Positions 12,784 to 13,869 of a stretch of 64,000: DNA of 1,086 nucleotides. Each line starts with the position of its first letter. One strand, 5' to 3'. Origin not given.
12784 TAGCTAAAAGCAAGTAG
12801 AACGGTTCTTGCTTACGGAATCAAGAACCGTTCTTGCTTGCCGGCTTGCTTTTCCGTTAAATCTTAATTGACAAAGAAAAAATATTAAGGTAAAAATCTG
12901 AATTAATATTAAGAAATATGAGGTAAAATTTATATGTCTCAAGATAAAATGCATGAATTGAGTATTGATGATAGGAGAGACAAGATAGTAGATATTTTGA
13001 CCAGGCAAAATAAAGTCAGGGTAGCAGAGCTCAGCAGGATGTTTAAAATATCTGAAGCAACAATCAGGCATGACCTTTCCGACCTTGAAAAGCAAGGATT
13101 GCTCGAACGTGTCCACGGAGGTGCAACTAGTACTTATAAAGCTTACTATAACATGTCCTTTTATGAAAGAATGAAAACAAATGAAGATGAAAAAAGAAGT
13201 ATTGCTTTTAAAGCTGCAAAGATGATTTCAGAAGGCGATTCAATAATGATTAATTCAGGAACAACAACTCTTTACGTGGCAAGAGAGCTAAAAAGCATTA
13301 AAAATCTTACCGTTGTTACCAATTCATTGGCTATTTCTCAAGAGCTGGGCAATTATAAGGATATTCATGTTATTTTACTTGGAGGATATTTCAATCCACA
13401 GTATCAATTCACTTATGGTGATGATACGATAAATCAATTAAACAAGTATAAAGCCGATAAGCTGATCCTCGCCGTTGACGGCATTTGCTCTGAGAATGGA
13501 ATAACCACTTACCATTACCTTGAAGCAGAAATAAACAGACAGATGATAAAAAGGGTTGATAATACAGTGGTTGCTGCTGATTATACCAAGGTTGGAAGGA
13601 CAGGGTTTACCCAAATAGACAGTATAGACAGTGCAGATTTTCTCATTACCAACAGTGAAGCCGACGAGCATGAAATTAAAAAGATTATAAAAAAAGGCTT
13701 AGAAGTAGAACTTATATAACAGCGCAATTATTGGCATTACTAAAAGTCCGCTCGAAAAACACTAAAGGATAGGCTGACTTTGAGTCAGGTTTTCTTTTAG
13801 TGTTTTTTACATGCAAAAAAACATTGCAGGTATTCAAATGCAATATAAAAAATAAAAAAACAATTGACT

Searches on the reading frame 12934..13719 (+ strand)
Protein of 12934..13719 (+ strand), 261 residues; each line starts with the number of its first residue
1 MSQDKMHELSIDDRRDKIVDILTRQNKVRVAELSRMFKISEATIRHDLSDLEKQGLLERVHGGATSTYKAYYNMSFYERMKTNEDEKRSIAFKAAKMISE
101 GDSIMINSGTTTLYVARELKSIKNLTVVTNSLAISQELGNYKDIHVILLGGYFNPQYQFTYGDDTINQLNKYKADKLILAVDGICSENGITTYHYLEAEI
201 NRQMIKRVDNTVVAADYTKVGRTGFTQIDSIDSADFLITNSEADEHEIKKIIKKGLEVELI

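Call 4: search_protein_families(library=pfam, proteins=[window:12934-13719:+], max_evalue=0.01)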
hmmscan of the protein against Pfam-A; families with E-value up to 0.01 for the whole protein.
window:12934-13719:+ (261 aa): 18 families
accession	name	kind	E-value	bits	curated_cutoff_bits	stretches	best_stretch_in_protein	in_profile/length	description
PF00455.28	DeoRC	-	8e-48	162.8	31.8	1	83-240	2-159/160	DeoR C terminal sensor domain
PF08220.18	HTH_DeoR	-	6e-18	64.8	21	1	14-67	1-54/57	DeoR-like helix-turn-helix domain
PF01022.26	HTH_5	-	2.3e-07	31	22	1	12-58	1-46/47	Bacterial regulatory protein, arsR family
PF08279.18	HTH_11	-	3.8e-06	27.1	25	1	14-55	1-43/55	HTH domain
PF00392.27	GntR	-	1.7e-05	24.8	27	1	22-65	18-62/64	Bacterial regulatory proteins, gntR family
PF24033.1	DUF7342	-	0.00068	20.1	31.6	1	31-82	21-72/150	Family of unknown function (DUF7342)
PF07848.18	PaaX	-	0.00091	19.8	24.8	1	24-69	17-65/70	PaaX-like protein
PF01978.25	TrmB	-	0.0017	18.6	25.6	1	24-70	19-64/68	Sugar-specific transcriptional regulator TrmB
PF21476.4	PF0610-like_N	-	0.0022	18.6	33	1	14-51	2-38/50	PF0610-like, N-terminal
PF04703.18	FaeA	-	0.0027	18.4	20.7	0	15-61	2-49/62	FaeA-like protein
PF01325.25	Fe_dep_repress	-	0.0037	17.9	26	1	23-61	18-56/60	Iron dependent repressor, N-terminal DNA binding domain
PF10007.15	DUF2250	-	0.0037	17.8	24.4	0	8-64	3-59/93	Uncharacterized protein conserved in archaea (DUF2250)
PF01047.28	MarR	-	0.0037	17.5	24.6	0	18-61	8-51/59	MarR family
PF12802.13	MarR_2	-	0.0038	17.8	27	1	22-60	14-53/61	MarR family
PF09339.16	HTH_IclR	-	0.0039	17.4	22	1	18-60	8-51/52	IclR helix-turn-helix domain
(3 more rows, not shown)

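Call 5: search_protein_families(library=ncbifam, proteins=[window:12934-13719:+], max_evalue=0.01)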
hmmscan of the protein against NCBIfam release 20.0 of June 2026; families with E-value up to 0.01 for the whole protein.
window:12934-13719:+ (261 aa): 27 families (the best 25 are shown)
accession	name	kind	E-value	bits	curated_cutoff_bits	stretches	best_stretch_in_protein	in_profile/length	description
NF040755.1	AgaR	equivalog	6e-61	205.8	260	1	12-260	5-255/256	transcriptional repressor AgaR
NF041397.1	TranRegGlpR_Halo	equivalog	1.1e-51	175.9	300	1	13-258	5-249/253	HTH-type transcriptional regulator GlpR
NF007316.0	PRK09802.1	equivalog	7e-51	173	351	1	10-260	14-266/269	DeoR family transcriptional regulator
NF007753.1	PRK10434.1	equivalog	2.1e-43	148.8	350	1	10-259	2-251/253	glucitol operon DNA-binding transcriptional repressor SrlR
NF010034.0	PRK13509.1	equivalog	6e-38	130.6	244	1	13-260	5-250/251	HTH-type transcriptional regulator UlaR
NF008154.0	PRK10906.1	equivalog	1.6e-37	129.2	331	1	13-259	5-250/252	DeoR/GlpR family transcriptional regulator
NF007720.0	PRK10411.1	equivalog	1.6e-33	116.1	259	1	13-243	4-235/243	L-fucose operon activator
NF040887.2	trans_reg_YciT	exception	1.2e-31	110.2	450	1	13-261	3-246/246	DNA-binding transcriptional regulator YciT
NF040890.1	trans_reg_YgbI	equivalog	2e-28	99.6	400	1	13-258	5-249/253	DNA-binding transcriptional repressor YgbI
NF007961.0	PRK10681.1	equivalog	5.6e-25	88.2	244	1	11-251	5-243/252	DNA-binding transcriptional repressor DeoR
TIGR00331.1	hrcA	equivalog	1.7e-07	31.2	197.2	1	37-136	33-130/338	heat-inducible transcriptional repressor HrcA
NF033788.1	HTH_metalloreg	subfamily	2.1e-07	30.7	55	1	12-70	10-68/77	metalloregulator ArsR/SmtB family transcription factor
TIGR01884.1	cas_HTH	subfamily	2.2e-05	23.9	60.2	1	9-61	138-190/202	CRISPR-associated CARF protein Csa3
NF033789.1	repress_SdpR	subfamily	4.2e-05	23.4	100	1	12-69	7-63/79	autorepressor SdpR family transcription factor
NF053606.1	Sta1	subfamily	0.00011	22.2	80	1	12-71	19-78/100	Sta1 family transcriptional regulator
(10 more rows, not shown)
